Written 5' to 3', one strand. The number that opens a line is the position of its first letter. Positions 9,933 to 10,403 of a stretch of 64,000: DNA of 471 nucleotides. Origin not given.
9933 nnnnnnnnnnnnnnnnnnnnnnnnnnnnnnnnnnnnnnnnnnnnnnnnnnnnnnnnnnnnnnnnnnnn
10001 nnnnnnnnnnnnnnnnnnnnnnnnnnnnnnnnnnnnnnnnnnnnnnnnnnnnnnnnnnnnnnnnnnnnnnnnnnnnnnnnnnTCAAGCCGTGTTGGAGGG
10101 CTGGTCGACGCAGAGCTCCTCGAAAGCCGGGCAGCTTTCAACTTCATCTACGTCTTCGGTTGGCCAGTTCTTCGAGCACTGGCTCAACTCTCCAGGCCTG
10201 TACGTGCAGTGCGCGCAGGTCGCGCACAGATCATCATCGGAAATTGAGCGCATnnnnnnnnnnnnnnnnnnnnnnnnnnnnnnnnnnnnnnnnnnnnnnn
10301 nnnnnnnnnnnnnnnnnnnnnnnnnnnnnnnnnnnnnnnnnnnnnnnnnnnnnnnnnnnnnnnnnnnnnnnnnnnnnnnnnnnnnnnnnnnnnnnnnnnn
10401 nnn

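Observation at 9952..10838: Duplicated ~110-bp terminator-promoter-RBS cassette driving two small genes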

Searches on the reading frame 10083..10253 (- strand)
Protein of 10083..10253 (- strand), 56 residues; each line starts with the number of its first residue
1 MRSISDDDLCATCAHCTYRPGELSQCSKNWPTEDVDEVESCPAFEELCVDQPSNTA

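Call 10: search_protein_families(library=pfam, proteins=[window:10083-10253:-], max_evalue=0.01)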
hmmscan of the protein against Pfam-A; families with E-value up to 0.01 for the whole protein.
window:10083-10253:- (56 aa): 0 families

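Call 42: search_protein_families(library=phrogs, proteins=[window:10083-10253:-], max_evalue=0.01)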
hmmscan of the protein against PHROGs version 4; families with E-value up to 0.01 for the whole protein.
window:10083-10253:- (56 aa): 0 families

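Call 43: search_protein_families(library=ncbifam, proteins=[window:10083-10253:-], max_evalue=0.01)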
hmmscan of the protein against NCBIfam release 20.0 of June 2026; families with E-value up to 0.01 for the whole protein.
window:10083-10253:- (56 aa): 0 families

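Call 68: search_protein_representatives(protein=window:10083-10253:-)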
Query: 56 residues. Proteins with E-value up to 0.001 (for the whole library): 206; up to 1e-10: 5; up to 1e-30: 0. The best 150 are listed.
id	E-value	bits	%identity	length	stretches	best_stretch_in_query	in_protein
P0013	3.4e-28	111.4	89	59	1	1-54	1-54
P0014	1.0e-11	59.8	72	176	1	2-44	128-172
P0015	2.3e-11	58.7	70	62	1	3-45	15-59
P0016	6.4e-11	57.3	64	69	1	2-45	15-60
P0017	8.8e-11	56.8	67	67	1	1-42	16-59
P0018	1.1e-10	56.5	55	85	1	2-54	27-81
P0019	2.8e-10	55.3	55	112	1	1-49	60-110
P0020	5.5e-10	54.4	64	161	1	1-44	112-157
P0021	7.8e-10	53.9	55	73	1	1-47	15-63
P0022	7.8e-10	53.9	59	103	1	2-47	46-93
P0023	8.3e-10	53.8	61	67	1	2-46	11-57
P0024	8.3e-10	53.8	51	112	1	2-48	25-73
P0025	1.1e-09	53.3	74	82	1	2-35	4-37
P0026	1.4e-09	53.1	58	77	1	1-48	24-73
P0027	1.7e-09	52.8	66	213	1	1-41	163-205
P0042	5.0e-09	51.3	54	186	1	2-49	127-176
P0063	2.9e-08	48.9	61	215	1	1-44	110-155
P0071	4.4e-08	48.4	68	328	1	2-32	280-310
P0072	5.3e-08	48.1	63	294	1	2-44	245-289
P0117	7.9e-07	44.4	59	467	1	2-45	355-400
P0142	5.7e-06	41.8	51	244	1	1-45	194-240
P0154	1.2e-05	40.7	67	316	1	2-31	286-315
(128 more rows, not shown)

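Call 69: search_protein_families(library=pfam, proteins=[P0014, P0020, P0027, P0042, P0063, P0071, P0072, P0117, P0142, P0154], max_evalue=0.01)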
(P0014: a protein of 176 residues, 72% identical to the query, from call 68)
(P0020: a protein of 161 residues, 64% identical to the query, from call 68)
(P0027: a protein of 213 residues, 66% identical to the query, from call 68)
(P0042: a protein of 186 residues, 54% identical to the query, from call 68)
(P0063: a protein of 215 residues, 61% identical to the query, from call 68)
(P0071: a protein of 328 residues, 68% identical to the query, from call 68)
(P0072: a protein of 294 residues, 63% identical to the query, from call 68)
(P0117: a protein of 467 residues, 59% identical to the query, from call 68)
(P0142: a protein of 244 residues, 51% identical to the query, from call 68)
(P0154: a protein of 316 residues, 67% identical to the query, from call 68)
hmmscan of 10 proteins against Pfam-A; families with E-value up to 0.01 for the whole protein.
P0014 (176 aa): 0 families

P0020 (161 aa): 0 families

P0027 (213 aa): 0 families

P0042 (186 aa): 0 families

P0063 (215 aa): 0 families

P0071 (328 aa): 0 families

P0072 (294 aa): 0 families

P0117 (467 aa): 0 families

P0142 (244 aa): 0 families

P0154 (316 aa): 0 families
